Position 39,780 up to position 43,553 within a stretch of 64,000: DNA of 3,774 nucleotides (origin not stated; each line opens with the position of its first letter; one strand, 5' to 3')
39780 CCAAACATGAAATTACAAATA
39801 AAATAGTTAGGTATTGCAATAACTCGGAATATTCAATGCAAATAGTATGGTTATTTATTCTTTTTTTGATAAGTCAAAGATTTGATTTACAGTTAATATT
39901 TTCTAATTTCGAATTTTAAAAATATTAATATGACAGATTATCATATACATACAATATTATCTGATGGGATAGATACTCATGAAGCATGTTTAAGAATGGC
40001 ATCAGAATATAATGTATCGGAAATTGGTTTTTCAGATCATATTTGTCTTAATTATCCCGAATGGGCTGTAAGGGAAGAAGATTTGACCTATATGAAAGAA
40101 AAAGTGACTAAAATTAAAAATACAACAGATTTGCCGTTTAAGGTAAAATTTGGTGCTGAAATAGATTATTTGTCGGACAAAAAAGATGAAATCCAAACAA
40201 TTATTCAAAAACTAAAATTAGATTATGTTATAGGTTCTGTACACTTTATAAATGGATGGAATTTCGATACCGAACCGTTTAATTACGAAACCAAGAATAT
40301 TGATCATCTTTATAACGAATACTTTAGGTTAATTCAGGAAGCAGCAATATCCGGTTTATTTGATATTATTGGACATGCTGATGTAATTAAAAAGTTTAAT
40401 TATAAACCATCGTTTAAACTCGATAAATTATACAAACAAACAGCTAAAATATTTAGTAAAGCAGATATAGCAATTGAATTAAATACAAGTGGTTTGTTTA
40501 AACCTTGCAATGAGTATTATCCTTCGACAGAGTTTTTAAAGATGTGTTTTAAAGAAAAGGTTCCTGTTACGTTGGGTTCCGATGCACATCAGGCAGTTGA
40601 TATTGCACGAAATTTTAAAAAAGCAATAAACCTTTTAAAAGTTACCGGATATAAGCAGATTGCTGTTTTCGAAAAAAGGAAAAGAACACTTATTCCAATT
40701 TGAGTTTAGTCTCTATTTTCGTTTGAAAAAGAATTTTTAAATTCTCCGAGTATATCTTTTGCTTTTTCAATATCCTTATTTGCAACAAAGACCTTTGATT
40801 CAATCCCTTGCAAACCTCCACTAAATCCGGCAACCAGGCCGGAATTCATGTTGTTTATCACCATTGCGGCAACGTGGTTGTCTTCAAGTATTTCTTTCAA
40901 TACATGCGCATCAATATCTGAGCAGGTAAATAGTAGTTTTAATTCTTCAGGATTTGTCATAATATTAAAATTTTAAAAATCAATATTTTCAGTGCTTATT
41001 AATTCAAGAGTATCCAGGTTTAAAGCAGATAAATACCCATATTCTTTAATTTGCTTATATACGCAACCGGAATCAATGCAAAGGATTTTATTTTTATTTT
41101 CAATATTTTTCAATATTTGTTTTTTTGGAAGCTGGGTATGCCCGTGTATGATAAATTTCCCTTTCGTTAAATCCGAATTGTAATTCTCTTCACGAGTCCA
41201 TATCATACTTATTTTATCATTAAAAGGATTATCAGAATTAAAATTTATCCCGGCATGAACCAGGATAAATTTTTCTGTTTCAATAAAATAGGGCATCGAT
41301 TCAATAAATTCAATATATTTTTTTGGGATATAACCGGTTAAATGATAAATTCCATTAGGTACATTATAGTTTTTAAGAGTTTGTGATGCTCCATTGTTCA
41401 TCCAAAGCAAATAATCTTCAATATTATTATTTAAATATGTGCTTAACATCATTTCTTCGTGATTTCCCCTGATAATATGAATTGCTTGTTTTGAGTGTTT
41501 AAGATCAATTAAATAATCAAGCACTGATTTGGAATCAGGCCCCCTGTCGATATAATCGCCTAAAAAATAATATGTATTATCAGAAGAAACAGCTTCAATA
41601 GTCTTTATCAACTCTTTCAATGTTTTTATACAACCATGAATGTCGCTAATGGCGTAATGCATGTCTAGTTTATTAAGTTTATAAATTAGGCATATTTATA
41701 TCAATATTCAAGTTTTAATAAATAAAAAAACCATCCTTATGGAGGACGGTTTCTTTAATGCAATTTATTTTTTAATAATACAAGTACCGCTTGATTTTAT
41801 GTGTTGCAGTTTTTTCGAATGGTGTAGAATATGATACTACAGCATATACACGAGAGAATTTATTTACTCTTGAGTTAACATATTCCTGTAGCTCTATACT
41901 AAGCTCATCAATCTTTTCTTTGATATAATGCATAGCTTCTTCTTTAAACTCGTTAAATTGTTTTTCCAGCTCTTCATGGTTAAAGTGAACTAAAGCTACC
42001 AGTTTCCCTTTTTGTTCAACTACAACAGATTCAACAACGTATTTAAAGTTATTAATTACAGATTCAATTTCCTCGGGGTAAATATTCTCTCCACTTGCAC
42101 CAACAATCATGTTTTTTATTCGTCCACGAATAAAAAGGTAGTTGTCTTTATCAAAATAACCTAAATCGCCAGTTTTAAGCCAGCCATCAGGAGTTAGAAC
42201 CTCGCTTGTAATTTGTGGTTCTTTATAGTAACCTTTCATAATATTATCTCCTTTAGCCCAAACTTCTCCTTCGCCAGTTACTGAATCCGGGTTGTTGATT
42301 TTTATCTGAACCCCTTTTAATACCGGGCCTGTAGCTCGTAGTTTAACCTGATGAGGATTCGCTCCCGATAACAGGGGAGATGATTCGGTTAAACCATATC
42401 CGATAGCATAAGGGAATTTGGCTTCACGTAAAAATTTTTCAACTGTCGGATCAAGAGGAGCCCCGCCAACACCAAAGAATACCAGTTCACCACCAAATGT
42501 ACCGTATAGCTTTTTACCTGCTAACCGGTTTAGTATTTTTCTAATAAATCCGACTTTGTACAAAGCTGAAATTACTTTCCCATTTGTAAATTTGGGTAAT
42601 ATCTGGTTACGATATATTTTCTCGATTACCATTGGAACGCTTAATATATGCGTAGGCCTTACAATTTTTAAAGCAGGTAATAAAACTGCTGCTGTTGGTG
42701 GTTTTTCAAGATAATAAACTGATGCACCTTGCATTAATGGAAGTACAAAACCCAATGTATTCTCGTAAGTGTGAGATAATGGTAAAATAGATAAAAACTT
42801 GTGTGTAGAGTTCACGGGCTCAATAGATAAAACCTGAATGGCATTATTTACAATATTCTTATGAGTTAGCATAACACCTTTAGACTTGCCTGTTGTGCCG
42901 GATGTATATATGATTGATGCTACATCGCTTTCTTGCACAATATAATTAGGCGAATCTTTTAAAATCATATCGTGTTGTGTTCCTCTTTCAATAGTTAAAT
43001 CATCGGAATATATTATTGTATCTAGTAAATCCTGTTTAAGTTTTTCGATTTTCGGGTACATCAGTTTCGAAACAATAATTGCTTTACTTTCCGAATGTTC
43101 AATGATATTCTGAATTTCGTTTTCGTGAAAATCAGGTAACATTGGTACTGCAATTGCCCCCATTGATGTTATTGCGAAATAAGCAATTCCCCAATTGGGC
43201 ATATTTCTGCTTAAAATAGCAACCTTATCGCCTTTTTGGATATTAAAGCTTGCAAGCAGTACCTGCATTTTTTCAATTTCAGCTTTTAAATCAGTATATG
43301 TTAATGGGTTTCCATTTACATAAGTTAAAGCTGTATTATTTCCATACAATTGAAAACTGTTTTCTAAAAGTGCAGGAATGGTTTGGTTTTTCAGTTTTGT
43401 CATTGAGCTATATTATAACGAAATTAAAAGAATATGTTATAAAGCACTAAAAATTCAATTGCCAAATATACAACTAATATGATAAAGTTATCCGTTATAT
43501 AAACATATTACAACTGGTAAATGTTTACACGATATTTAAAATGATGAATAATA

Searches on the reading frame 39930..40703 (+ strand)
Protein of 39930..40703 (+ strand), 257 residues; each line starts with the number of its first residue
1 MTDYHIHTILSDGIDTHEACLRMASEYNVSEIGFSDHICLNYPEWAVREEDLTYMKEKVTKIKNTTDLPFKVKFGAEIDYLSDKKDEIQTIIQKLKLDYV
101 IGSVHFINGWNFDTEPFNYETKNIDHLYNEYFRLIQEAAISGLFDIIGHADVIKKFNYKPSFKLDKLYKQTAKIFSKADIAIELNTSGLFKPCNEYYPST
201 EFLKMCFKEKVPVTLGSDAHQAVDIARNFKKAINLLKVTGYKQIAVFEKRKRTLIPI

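Call 17: search_protein_families(library=pfam, proteins=[window:39930-40703:+], max_evalue=0.001)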
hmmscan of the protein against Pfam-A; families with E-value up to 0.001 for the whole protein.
window:39930-40703:+ (257 aa): 1 family
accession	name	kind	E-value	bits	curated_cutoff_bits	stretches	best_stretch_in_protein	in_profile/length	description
PF02811.25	PHP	-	7.6e-21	75.6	26.4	1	3-187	1-164/164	PHP domain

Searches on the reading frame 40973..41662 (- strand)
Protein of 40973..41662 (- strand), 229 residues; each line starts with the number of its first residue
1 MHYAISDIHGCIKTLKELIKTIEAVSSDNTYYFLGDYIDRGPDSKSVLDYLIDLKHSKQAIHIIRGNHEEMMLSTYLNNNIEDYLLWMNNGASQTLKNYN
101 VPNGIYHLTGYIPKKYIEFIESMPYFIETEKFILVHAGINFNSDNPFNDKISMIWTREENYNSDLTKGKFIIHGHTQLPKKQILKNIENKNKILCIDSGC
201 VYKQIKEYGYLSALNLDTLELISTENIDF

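Call 17: search_protein_families(library=pfam, proteins=[window:40973-41662:-], max_evalue=0.001)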
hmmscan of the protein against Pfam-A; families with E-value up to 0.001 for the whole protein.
window:40973-41662:- (229 aa): 2 families
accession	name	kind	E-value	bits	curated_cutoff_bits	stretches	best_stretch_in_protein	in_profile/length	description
PF00149.33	Metallophos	-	6.3e-18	66.3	21.5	1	4-182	5-169/191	Calcineurin-like phosphoesterase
PF12850.12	Metallophos_2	-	8.1e-06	26.4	27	1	4-204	5-138/154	Calcineurin-like phosphoesterase superfamily domain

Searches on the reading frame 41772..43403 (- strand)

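Call 17: search_protein_families(library=pfam, proteins=[window:41772-43403:-], max_evalue=0.001)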
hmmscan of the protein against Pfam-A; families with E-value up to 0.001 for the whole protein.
window:41772-43403:- (543 aa): 2 families
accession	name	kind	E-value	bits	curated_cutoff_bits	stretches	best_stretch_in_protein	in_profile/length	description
PF00501.34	AMP-binding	-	6.1e-74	249.6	29.9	1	15-393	3-384/384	AMP-binding enzyme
PF23562.2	AMP-binding_C_3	-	0.00057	20.7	20.8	0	431-539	2-105/124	AMP-binding enzyme C-terminal domain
